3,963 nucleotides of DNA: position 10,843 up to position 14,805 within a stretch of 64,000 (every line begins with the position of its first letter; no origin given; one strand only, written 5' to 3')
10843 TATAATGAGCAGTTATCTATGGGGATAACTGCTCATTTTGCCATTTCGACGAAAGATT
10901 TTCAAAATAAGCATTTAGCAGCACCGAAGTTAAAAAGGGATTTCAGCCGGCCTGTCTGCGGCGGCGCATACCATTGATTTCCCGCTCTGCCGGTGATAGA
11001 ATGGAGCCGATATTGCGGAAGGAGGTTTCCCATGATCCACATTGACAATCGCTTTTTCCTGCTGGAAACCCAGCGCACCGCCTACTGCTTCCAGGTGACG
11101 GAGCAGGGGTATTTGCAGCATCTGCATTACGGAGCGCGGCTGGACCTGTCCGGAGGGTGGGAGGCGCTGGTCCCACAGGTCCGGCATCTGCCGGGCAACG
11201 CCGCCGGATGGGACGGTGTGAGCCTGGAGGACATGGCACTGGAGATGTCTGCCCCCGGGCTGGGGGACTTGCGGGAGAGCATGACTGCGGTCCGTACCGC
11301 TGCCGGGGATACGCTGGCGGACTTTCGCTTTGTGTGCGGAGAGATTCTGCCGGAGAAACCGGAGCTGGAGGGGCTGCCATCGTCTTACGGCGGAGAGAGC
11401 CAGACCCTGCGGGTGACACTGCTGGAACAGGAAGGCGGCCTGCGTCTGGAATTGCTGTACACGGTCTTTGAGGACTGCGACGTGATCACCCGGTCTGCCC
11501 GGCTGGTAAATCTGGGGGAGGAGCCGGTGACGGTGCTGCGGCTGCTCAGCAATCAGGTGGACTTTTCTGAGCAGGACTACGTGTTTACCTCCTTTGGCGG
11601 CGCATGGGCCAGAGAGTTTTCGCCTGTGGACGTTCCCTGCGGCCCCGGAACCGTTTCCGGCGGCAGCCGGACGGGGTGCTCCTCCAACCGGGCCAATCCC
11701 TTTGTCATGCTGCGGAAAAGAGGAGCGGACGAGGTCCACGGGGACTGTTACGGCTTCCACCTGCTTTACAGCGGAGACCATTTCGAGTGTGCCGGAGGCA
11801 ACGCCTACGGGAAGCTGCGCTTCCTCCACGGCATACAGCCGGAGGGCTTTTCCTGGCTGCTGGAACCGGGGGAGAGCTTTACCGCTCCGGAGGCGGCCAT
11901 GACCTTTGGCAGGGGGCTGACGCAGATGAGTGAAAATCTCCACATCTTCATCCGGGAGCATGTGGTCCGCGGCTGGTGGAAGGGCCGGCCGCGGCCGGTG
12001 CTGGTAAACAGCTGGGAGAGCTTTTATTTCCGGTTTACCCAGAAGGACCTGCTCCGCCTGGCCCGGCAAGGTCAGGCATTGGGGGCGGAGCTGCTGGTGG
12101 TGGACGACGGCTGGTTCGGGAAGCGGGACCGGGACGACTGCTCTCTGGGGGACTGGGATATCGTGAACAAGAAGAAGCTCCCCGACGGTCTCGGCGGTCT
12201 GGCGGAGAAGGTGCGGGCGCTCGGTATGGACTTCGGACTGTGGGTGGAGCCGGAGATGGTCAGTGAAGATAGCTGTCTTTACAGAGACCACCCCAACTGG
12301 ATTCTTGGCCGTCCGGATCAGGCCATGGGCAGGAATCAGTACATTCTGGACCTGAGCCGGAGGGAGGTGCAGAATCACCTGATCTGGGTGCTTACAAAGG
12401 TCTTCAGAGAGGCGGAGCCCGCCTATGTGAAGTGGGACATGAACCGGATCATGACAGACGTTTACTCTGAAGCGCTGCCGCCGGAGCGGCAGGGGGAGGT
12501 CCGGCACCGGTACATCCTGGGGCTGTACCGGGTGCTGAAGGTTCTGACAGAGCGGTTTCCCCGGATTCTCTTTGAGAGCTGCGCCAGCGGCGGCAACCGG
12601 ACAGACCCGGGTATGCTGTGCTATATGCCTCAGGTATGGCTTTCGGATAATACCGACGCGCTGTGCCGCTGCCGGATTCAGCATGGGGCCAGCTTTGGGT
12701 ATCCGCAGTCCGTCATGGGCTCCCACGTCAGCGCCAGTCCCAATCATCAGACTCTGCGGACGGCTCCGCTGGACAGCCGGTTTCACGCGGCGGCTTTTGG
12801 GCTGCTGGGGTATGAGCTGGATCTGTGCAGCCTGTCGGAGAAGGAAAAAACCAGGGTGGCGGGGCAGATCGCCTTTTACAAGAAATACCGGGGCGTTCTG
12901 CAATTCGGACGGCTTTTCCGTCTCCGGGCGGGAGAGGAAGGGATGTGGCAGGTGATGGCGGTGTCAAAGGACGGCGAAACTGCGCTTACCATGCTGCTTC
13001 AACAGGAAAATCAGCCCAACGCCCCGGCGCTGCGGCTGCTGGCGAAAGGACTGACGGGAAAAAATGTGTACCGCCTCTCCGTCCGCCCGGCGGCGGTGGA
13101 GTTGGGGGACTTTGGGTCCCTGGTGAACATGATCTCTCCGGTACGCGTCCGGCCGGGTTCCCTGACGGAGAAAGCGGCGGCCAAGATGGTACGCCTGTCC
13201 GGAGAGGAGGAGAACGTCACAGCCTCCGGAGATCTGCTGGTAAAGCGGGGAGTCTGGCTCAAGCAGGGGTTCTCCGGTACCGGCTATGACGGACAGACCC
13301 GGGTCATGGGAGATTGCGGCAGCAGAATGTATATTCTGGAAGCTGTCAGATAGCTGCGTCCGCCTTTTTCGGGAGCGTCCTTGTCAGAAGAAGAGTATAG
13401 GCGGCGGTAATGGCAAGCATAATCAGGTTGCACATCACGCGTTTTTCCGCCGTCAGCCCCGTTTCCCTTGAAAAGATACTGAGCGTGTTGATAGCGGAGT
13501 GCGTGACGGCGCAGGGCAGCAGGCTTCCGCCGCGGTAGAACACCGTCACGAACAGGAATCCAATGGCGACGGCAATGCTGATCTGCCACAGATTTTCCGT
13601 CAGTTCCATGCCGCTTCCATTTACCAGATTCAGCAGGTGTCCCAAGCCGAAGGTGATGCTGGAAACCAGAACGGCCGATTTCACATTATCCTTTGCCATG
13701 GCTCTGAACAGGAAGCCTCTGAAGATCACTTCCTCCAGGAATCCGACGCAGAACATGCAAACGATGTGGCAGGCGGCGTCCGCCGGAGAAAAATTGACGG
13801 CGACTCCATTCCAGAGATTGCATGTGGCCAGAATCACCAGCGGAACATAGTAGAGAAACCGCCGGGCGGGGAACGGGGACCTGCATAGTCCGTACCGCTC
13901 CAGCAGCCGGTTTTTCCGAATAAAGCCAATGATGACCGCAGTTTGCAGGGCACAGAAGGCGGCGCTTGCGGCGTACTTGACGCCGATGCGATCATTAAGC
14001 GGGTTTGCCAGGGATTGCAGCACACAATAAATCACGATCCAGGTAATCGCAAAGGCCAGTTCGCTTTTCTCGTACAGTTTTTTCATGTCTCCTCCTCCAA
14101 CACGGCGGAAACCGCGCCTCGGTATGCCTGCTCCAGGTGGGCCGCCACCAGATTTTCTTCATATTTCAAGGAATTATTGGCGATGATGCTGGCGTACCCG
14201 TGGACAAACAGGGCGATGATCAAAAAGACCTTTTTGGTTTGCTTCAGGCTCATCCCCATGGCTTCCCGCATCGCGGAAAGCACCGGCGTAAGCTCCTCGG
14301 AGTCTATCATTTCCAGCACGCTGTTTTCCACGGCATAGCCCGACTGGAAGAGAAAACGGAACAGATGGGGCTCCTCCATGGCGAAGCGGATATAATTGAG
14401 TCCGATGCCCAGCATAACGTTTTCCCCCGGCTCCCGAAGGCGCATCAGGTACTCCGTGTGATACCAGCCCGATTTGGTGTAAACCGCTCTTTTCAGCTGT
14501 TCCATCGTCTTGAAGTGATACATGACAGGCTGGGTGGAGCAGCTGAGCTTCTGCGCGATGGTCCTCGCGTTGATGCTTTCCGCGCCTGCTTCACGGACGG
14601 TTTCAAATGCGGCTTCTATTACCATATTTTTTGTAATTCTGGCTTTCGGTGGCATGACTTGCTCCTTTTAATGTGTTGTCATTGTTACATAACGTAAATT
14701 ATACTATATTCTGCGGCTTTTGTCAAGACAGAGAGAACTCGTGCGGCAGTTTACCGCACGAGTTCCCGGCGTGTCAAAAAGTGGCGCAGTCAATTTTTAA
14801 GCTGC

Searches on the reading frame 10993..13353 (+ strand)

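Call 32: search_protein_families(library=pfam, proteins=[window:10993-13353:+], max_evalue=0.001)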
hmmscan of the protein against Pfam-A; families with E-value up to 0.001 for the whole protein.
window:10993-13353:+ (786 aa): 3 families
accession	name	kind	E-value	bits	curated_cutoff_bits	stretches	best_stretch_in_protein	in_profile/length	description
PF02065.24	Melibiase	-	1.1e-134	449.2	27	1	295-639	1-347/347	Melibiase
PF16875.11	Glyco_hydro_36N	-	3.8e-72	243.2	27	1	39-291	1-253/253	Glycosyl hydrolase family 36 N-terminal domain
PF16874.11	Glyco_hydro_36C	-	2.2e-11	44.5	27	1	653-782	3-77/77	Glycosyl hydrolase family 36 C-terminal domain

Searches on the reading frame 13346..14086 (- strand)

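Call 82: search_protein_families(library=pfam, proteins=[window:13346-14086:-], max_evalue=0.01)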
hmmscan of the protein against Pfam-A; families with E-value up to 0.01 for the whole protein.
window:13346-14086:- (246 aa): 1 family
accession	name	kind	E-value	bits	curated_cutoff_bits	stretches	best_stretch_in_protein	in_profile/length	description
PF02517.21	Rce1-like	-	1.6e-18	67.2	22.4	1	108-201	9-92/93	Type II CAAX prenyl endopeptidase Rce1-like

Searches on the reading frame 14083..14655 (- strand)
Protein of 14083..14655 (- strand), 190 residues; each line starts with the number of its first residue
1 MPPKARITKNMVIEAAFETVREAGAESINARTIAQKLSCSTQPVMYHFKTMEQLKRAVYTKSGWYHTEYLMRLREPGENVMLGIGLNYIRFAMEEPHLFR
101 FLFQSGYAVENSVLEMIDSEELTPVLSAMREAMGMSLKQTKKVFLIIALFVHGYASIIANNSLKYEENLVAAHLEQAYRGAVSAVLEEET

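Call 82: search_protein_families(library=pfam, proteins=[window:14083-14655:-], max_evalue=0.01)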
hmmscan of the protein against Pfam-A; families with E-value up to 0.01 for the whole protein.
window:14083-14655:- (190 aa): 2 families
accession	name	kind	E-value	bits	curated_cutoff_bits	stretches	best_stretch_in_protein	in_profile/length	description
PF13305.11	TetR_C_33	-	2.4e-06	28.6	26.8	1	84-167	4-90/103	Tetracyclin repressor-like, C-terminal domain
PF00440.29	TetR_N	-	0.0052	17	24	1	13-57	2-46/47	Bacterial regulatory proteins, tetR family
